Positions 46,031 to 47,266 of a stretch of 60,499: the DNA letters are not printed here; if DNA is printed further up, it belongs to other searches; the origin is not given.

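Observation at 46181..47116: Uncharacterised nuclease-plus-Cys-rich-domain protein beside a Type IIG enzyme: candidate new defence gene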

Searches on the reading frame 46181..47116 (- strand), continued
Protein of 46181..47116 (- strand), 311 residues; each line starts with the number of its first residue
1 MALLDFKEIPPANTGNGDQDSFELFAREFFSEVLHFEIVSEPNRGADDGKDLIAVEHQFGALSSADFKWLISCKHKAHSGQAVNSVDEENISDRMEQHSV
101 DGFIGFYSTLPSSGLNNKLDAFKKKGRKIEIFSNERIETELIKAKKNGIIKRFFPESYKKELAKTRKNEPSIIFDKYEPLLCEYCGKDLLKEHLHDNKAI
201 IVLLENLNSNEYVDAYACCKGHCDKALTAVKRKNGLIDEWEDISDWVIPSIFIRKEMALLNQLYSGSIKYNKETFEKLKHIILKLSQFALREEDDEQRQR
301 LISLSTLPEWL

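Call 21: fold_search(model_id=the predicted structure, library=pdb)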
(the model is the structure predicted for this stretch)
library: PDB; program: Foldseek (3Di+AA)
matches with E <= 10: 820; with E <= 0.001: 5
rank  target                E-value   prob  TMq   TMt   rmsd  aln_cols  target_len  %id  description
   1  4oc8_A                2.3e-05  1.00  0.34  0.28   8.4       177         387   11  DNA modification-dependent restriction endonuclease AspBHI (released 2014-03-19)
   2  4f0p_B                2.3e-04  1.00  0.30  0.22   8.6       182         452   16  MspJI Restriction Endonuclease - P31 Form (released 2012-08-08)
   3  4f0q_D                5.6e-04  1.00  0.33  0.24   8.1       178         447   15  MspJI Restriction Endonuclease - P21 Form (released 2012-08-08)
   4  4f0p_A                5.6e-04  1.00  0.28  0.21   6.7       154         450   15  MspJI Restriction Endonuclease - P31 Form (released 2012-08-08)
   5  4f0p_C                5.9e-04  1.00  0.29  0.21   7.9       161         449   19  MspJI Restriction Endonuclease - P31 Form (released 2012-08-08)
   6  1y88                  5.4e-03  1.00  0.26  0.41   4.3       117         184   15  Crystal Structure of Protein of Unknown Function AF1548 (released 2004-12-21)
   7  9f99_A                9.9e-03  0.80  0.20  0.29  10.3       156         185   12  Crystal structure of MUS81-EME1 bound by compound 10. (released 2024-06-19)
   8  9f99_E                1.2e-02  0.63  0.19  0.27  11.4       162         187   13  Crystal structure of MUS81-EME1 bound by compound 10. (released 2024-06-19)
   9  4p0p_A                1.4e-02  0.80  0.21  0.22   9.7       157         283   11  Crystal structure of Human Mus81-Eme1 in complex with 5'-flap DNA, and Mg2+ (released 2014-05-28)
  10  7edb_B                1.9e-02  0.97  0.29  0.26   9.3       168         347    8  EcoT38I restriction endonuclease complexed with DNA (released 2022-03-16)
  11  9f9k_A                1.9e-02  0.63  0.18  0.27  11.4       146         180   13  Crystal structure of MUS81-EME1 bound by compound 15. (released 2024-07-03)
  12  9f9k_C                2.2e-02  0.60  0.19  0.27  10.8       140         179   12  Crystal structure of MUS81-EME1 bound by compound 15. (released 2024-07-03)
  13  5xog_E                3.7e-02  0.72  0.19  0.27  20.1       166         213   10  RNA Polymerase II elongation complex bound with Spt5 KOW5 and Elf1 (released 2017-08-16)
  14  9f9l_C                3.7e-02  0.47  0.20  0.28  11.5       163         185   10  Crystal structure of MUS81-EME1 bound by compound 16. (released 2024-07-03)
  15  9f9m_C                4.4e-02  0.57  0.19  0.27   9.3       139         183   11  Crystal structure of MUS81-EME1 bound by compound 21. (released 2024-06-19)
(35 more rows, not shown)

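Call 30: search_protein_families(library=pfam, alignment_id=A3, max_evalue=0.00001)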
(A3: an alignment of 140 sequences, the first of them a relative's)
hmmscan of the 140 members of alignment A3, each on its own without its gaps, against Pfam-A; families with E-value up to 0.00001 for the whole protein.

A. member 1, L001:5028-6155:+ (376 aa): 1 family
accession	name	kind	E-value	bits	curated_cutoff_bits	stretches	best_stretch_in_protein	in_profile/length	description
PF01420.25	Methylase_S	-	5.5e-30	105.2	22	2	202-366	2-154/168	Type I restriction modification DNA specificity domain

B. families by the number of members that match (of 140 scanned): 126 families (the first 25 are shown)
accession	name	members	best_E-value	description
PF04851.21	ResIII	4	1.1e-37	Type III restriction enzyme, res subunit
PF01420.25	Methylase_S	3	5.5e-30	Type I restriction modification DNA specificity domain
PF00270.35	DEAD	3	1.2e-29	DEAD/DEAH box helicase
PF01548.23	DEDD_Tnp_IS110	3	4.7e-14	Transposase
PF07969.17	Amidohydro_3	2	1.3e-99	Amidohydrolase family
PF01810.24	LysE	2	3.2e-36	LysE type translocator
PF07508.19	Recombinase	2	3.3e-28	Recombinase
PF01979.26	Amidohydro_1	2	2.6e-27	Amidohydrolase family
PF13289.12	SIR2_2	2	3.3e-24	SIR2-like domain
PF18766.7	SWI2_SNF2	2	2.7e-23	SWI2/SNF2 ATPase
PF00239.26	Resolvase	2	3e-23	Resolvase, N terminal domain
PF00271.37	Helicase_C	2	6.4e-22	Helicase conserved C-terminal domain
PF03447.22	NAD_binding_3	2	4.6e-21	Homoserine dehydrogenase, NAD binding domain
PF00078.32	RVT_1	2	7.2e-20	Reverse transcriptase (RNA-dependent DNA polymerase)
PF13676.11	TIR_2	2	1.1e-19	TIR domain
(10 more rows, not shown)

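Call 31: search_protein_families(library=pfam, alignment_id=A4, max_evalue=0.00001)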
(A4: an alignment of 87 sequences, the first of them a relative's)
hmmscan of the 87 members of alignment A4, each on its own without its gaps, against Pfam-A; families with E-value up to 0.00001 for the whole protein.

A. member 1, L048:14303-15547:+ (415 aa): 0 families

B. families by the number of members that match (of 87 scanned): 100 families (the first 25 are shown)
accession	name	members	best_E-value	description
PF07724.20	AAA_2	2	2.6e-76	AAA domain (Cdc48 subfamily)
PF00158.32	Sigma54_activat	2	2.6e-68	Sigma-54 interaction domain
PF02901.20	PFL-like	1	9.2e-183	Pyruvate formate lyase-like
PF02867.20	Ribonuc_red_lgC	1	3.2e-131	Ribonucleotide reductase, barrel domain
PF07733.18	DNA_pol3_alpha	1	3.5e-96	Bacterial DNA polymerase III alpha NTPase domain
PF03301.18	Trp_dioxygenase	1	1.4e-85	Tryptophan 2,3-dioxygenase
PF00930.27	DPPIV_N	1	1.3e-83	Dipeptidyl peptidase IV (DPP IV) N-terminal region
PF05272.17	VapE-like_dom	1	1.9e-73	Virulence-associated protein E-like domain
PF04069.17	OpuAC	1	9.8e-71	Substrate binding domain of ABC-type glycine betaine transport system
PF00793.26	DAHP_synth_1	1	8.2e-64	DAHP synthetase I family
PF17657.6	DNA_pol3_finger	1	2.9e-63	Bacterial DNA polymerase III alpha subunit finger domain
PF03793.24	PASTA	1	1.7e-57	PASTA domain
PF11208.13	DUF2992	1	6.9e-55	Protein of unknown function (DUF2992)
PF00326.27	Peptidase_S9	1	1.2e-48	Prolyl oligopeptidase family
PF13624.11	SurA_N_3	1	1.5e-43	SurA-like N-terminal domain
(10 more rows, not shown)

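Call 35: search_protein_families(library=padloc, alignment_id=A3, max_evalue=1e-10)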
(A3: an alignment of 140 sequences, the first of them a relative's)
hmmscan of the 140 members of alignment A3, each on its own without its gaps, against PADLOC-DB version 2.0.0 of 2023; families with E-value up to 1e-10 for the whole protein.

A. member 1, L001:5028-6155:+ (376 aa): 84 families (the best 25 are shown)
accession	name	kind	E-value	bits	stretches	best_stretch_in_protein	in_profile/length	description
PDLC03084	Specificity_I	-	3.4e-46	156.3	1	51-369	43-365/392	Type I specificity subunit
PDLC04137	mad5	-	1.7e-45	153.9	2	3-187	2-180/392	mads_5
PDLC03119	Specificity_I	-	1.6e-43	147.1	2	7-197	6-190/393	Type I specificity subunit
PDLC03099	Specificity_I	-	6e-42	142.2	2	97-363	75-359/405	Type I specificity subunit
PDLC03107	Specificity_I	-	1.7e-38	130.8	1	4-368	3-366/392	Type I specificity subunit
PDLC03162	Specificity_I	-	3.1e-38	129.7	2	7-190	11-188/431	Type I specificity subunit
PDLC03069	Specificity_I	-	2e-36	123.9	1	115-369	103-362/387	Type I specificity subunit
PDLC03117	Specificity_I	-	5.7e-36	122.4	1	40-369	28-361/518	Type I specificity subunit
PDLC03089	Specificity_I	-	3.9e-35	119.8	2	5-165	6-164/446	Type I specificity subunit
PDLC03100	Specificity_I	-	5.1e-35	119.7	2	4-195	196-388/392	Type I specificity subunit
PDLC03121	Specificity_I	-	1e-34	118.5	1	8-167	10-169/398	Type I specificity subunit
PDLC03108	Specificity_I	-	2e-34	117.7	2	26-187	264-423/452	Type I specificity subunit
PDLC03090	Specificity_I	-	4.9e-34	116.3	1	26-361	43-394/434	Type I specificity subunit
PDLC03086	Specificity_I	-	9e-33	111.9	1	15-191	18-195/458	Type I specificity subunit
PDLC03153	Specificity_I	-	1.3e-31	108.4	1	5-275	4-285/417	Type I specificity subunit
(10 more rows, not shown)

B. families by the number of members that match (of 140 scanned): 350 families (the first 25 are shown)
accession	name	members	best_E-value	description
PDLC00424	ThsB1|ThsB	2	1.6e-124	TIR-like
PDLC02961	RT-TIR_XII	2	6.1e-118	single gene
PDLC02962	RT-TIR_XII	2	3.9e-117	single gene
PDLC03105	Specificity_I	2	1.4e-114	Type I specificity subunit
PDLC03072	Specificity_I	2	1.2e-91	Type I specificity subunit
PDLC03090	Specificity_I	2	4.9e-85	Type I specificity subunit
PDLC05062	PDC-S66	2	2.6e-75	-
PDLC03073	Specificity_I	2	5.2e-60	Type I specificity subunit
PDLC03162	Specificity_I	2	1.6e-51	Type I specificity subunit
PDLC03099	Specificity_I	2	3.6e-51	Type I specificity subunit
PDLC03068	Specificity_I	2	2.9e-47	Type I specificity subunit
PDLC03142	Specificity_I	2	8.3e-47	Type I specificity subunit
PDLC03084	Specificity_I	2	3.4e-46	Type I specificity subunit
PDLC04137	mad5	2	1.7e-45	mads_5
PDLC03119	Specificity_I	2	1.6e-43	Type I specificity subunit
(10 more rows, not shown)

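Call 38: find_encoding_contigs(protein=P0002, flank=8000, max_places=4)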
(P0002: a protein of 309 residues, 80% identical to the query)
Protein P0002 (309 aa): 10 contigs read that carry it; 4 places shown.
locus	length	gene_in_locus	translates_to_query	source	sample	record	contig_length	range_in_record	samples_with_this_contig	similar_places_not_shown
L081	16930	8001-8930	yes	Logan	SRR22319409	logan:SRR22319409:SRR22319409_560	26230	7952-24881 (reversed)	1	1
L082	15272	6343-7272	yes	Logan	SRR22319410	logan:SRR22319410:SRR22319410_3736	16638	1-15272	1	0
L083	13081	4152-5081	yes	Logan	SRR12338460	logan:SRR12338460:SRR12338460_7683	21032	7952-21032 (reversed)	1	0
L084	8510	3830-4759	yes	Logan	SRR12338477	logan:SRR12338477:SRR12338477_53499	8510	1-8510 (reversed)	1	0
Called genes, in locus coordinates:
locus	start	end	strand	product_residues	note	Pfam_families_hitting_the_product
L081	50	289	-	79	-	-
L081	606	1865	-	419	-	PF14659:Phage_int_SAM_3, PF22022:Phage_int_M, PF00589:Phage_integrase (weak)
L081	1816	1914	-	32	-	-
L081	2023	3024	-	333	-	PF01076:Mob_Pre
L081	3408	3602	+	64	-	PF24749:DUF7695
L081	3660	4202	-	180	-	PF06908:YpsA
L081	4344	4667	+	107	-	PF13384:HTH_23 (weak), PF01381:HTH_3, PF13443:HTH_26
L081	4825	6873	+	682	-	PF02384:N6_Mtase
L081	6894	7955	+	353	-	PF01420:Methylase_S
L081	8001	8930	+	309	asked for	-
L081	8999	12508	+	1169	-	-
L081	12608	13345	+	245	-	PF02146:SIR2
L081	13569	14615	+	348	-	PF02661:Fic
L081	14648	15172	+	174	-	-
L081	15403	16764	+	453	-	PF01637:ATPase_2, PF13191:AAA_16 (weak), PF13173:AAA_14 (weak), PF03008:DUF234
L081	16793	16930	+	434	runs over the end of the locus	PF08867:FRG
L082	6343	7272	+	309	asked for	-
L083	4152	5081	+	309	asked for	-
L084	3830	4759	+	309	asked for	-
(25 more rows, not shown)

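Call 39: find_encoding_contigs(protein=P0007, flank=8000, max_places=3)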
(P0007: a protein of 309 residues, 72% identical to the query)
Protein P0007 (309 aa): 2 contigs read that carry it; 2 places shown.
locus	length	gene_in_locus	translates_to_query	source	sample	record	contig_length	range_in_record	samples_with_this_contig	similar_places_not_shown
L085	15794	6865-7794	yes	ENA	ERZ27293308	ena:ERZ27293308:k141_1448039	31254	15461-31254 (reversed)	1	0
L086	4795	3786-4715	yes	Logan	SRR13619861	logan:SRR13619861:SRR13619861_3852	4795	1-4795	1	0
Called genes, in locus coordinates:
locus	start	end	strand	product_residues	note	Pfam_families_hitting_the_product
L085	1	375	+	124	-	?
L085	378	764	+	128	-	-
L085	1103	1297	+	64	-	-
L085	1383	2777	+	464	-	PF14659:Phage_int_SAM_3, PF00589:Phage_integrase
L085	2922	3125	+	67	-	PF13443:HTH_26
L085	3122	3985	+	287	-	PF01555:N6_N4_Mtase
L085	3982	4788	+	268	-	PF02086:MethyltransfD12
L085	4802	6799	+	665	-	-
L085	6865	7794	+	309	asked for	-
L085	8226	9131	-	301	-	PF02311:AraC_binding, PF07883:Cupin_2, PF00165:HTH_AraC, PF12833:HTH_18, PF00165:HTH_AraC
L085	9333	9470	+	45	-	-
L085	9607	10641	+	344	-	PF00149:Metallophos, PF12850:Metallophos_2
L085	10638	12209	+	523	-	PF13476:AAA_23, PF02463:SMC_N (weak), PF05667:CCDC22_CC (weak)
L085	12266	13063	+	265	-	PF00456:Transketolase_N, PF09364:XFP_N (weak), PF00676:E1_dh, PF02775:TPP_enzyme_C (weak), PF13292:DXP_synthase_N (weak)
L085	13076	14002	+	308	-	PF02779:Transket_pyr, PF02780:Transketolase_C, PF17147:PFOR_II (weak)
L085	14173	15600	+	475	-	PF00070:Pyr_redox (faint), PF01266:DAO, PF07992:Pyr_redox_2 (faint), PF13738:Pyr_redox_3 (faint), PF04324:Fer2_BFD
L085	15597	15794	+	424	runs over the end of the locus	PF00070:Pyr_redox (faint), PF00890:FAD_binding_2 (weak), PF03486:HI0933_like (faint), PF07992:Pyr_redox_2, PF12831:FAD_oxidored (weak), PF13450:NAD_binding_8 (weak), PF13738:Pyr_redox_3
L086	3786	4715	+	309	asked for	-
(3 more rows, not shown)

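Call 40: find_encoding_contigs(protein=P0010, flank=8000, max_places=3)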
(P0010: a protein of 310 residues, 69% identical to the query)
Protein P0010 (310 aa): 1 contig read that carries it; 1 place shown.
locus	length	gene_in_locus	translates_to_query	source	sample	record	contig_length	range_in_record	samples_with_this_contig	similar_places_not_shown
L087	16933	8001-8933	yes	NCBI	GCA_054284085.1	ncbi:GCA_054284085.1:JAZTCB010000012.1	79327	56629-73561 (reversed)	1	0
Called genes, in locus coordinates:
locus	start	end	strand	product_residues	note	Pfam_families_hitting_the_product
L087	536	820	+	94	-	PF12844:HTH_19 (faint), PF13560:HTH_31 (weak), PF01381:HTH_3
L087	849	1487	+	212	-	-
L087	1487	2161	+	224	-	PF07751:Abi_2 (faint)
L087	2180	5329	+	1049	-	PF00176:SNF2-rel_dom (weak), PF00270:DEAD (faint), PF04851:ResIII, PF00271:Helicase_C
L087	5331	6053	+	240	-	PF14335:DUF4391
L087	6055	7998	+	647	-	PF01555:N6_N4_Mtase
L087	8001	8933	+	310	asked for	-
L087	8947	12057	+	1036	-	PF04851:ResIII, PF00270:DEAD, PF19778:RE_endonuc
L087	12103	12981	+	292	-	PF08867:FRG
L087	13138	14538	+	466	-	PF02384:N6_Mtase, PF07669:Eco57I, PF20473:MmeI_Mtase (weak)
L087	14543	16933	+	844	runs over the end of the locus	PF13589:HATPase_c_3 (weak), PF02518:HATPase_c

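Call 42: find_encoding_contigs(protein=P0027, flank=7000, max_places=6)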
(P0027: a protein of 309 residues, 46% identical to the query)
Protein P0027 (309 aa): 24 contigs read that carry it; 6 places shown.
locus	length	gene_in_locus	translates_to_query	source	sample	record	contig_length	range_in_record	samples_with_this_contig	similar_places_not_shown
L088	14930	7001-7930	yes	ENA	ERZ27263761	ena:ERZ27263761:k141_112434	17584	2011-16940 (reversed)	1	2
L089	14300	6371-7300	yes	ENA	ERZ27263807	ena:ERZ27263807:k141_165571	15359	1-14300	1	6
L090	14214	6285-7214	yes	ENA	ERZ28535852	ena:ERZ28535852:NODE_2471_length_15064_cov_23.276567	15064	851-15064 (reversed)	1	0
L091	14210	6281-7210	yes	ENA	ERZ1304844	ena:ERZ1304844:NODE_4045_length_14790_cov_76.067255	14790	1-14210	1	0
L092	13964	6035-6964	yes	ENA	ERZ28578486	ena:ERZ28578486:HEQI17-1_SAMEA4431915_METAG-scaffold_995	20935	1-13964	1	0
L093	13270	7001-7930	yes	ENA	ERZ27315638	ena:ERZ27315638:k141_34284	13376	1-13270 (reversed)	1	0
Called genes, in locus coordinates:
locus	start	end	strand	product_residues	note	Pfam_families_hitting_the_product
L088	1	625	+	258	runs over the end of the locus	PF02534:T4SS-DNA_transf, PF10412:TrwB_AAD_bind, PF12696:TraG-D_C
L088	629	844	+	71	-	PF12750:Maff2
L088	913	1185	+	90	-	PF19478:TrbL_2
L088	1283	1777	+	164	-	PF19478:TrbL_2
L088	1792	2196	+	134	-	PF12666:PrgI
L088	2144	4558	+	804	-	PF19044:P-loop_TraG (faint)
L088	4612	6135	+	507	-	-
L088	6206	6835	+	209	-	-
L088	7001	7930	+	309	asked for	-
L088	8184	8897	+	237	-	-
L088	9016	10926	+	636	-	PF00877:NLPC_P60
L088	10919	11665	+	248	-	-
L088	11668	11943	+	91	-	PF14193:DUF4315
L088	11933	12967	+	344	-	PF08239:SH3_3, PF14283:CD1107-like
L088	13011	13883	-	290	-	PF14082:SduA_C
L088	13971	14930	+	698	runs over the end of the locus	PF01751:Toprim, PF01131:Topoisom_bac, PF13342:Toprim_Crpt (weak)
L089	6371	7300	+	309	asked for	-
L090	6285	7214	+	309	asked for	-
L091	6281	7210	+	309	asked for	-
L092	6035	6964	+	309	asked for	-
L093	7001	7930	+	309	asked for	-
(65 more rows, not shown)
